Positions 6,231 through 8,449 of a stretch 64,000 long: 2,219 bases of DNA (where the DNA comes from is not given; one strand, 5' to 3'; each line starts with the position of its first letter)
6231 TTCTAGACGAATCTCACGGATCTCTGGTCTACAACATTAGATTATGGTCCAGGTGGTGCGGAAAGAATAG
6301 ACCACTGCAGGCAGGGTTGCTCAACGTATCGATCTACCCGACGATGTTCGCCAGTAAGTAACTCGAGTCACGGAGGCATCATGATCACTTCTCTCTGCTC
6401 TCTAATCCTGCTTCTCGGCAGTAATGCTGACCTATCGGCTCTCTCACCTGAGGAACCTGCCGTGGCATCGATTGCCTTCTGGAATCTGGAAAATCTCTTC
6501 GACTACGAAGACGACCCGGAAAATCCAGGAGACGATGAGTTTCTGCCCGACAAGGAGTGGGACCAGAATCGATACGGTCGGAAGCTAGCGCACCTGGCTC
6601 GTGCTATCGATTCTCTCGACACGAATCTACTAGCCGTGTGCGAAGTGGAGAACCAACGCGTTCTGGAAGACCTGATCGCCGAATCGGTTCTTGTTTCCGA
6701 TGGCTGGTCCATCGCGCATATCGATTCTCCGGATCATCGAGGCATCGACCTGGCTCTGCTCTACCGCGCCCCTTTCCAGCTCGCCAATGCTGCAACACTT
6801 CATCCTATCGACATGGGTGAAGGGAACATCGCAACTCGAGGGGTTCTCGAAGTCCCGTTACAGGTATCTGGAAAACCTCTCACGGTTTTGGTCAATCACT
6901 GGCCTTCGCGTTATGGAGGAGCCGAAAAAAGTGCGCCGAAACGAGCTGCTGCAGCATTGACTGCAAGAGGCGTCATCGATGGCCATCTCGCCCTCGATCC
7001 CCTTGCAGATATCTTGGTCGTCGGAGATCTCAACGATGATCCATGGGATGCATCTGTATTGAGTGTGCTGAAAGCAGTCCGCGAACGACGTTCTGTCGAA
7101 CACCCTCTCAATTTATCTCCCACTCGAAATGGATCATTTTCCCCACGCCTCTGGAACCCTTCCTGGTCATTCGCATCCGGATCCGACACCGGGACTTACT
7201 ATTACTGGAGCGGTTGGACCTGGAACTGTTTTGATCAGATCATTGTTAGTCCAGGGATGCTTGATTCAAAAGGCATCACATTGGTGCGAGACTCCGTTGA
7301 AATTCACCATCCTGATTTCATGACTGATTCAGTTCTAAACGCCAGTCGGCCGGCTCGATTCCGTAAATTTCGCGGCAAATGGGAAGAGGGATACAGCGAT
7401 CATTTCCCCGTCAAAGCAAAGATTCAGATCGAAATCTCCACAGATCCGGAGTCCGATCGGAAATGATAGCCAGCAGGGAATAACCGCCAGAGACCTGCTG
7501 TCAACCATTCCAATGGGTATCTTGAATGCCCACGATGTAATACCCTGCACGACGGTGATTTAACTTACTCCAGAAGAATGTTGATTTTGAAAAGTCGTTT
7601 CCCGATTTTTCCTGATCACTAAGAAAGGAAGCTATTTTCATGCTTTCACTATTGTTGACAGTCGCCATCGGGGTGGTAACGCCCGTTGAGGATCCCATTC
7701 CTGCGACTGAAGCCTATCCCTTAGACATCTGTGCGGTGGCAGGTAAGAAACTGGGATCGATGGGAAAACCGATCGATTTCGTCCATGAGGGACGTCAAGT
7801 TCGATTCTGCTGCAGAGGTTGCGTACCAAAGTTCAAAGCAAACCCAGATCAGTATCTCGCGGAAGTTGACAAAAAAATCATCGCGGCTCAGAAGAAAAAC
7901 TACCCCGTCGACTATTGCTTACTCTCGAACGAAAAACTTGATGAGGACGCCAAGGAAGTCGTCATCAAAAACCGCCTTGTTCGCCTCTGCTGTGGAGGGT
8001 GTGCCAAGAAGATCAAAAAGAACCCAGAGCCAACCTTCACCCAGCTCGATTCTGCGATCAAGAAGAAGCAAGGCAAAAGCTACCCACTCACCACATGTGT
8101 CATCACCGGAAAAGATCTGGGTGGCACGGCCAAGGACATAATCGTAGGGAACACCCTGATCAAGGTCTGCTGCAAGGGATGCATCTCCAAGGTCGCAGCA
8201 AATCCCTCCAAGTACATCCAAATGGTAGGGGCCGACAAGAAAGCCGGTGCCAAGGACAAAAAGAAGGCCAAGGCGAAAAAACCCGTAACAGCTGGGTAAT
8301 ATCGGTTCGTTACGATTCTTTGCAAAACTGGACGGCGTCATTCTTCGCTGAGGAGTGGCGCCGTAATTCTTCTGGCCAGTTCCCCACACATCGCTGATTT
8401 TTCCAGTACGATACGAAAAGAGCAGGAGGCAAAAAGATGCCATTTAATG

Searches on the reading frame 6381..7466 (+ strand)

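Call 17: search_protein_families(library=pfam, proteins=[window:6381-7466:+], max_evalue=0.001)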
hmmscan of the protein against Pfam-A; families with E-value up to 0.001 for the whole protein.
window:6381-7466:+ (361 aa): 2 families
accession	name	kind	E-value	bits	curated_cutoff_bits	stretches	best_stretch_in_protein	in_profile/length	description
PF19580.5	Exo_endo_phos_3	-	1.8e-71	241.1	27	1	30-348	1-309/311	Endonuclease/Exonuclease/phosphatase family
PF03372.29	Exo_endo_phos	-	3.6e-07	30.6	24.5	1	39-296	8-208/225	Endonuclease/Exonuclease/phosphatase family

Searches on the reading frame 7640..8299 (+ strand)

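Call 17: search_protein_families(library=pfam, proteins=[window:7640-8299:+], max_evalue=0.001)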
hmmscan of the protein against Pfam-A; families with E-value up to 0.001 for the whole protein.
window:7640-8299:+ (219 aa): 3 families
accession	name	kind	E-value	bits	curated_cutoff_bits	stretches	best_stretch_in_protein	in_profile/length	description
PF24273.1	TRASH_HVO_1752_C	-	3.7e-06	27.4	27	0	31-68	4-39/47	HVO_1752, C-terminal TRASH domain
PF04945.19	YHS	-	1.2e-05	25.7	30.3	1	50-73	21-44/47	YHS domain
PF12156.14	ATPase-cat_bd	-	0.00022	22.4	27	0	45-62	15-32/86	Putative metal-binding domain of cation transport ATPase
